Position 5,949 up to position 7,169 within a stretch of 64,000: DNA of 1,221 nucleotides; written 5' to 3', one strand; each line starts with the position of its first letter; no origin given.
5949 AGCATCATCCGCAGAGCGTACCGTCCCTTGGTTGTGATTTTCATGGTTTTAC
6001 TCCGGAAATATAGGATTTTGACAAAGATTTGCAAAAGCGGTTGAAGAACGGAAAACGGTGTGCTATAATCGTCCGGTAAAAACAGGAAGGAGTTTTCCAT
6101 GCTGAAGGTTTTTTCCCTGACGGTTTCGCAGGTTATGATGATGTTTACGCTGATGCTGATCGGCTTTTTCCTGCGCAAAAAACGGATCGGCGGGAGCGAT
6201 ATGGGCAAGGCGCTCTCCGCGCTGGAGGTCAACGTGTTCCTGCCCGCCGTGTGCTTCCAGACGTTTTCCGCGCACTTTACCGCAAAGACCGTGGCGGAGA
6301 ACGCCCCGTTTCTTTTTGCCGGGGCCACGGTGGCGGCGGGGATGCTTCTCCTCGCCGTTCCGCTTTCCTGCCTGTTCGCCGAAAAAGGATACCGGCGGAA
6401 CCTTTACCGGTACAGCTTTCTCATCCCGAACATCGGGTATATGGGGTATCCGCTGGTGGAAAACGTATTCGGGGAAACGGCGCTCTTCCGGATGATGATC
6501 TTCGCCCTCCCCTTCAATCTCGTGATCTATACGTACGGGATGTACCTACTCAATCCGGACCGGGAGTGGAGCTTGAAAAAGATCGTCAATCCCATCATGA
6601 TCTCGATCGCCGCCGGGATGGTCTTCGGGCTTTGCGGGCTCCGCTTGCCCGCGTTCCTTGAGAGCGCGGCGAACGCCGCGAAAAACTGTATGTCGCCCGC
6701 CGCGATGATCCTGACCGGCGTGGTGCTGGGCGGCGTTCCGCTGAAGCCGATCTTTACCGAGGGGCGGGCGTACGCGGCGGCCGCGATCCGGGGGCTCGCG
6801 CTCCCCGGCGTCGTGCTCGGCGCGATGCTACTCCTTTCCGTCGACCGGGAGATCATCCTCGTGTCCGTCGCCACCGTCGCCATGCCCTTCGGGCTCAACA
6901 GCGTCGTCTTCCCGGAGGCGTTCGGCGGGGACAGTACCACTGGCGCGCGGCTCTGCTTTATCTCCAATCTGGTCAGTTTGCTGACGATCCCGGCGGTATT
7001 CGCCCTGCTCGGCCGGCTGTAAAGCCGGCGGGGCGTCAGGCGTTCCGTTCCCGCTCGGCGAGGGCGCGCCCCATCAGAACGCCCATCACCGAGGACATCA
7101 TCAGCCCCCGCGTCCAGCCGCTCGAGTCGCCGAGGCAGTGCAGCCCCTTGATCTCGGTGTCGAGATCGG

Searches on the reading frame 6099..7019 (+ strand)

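Call 86: search_protein_families(library=pfam, proteins=[window:6099-7019:+], max_evalue=0.00001)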
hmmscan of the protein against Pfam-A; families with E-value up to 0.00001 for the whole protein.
window:6099-7019:+ (307 aa): 1 family
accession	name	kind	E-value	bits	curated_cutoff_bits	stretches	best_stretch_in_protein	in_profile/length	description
PF03547.23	Mem_trans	-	1.5e-25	90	25.7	2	9-155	3-151/343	Membrane transport protein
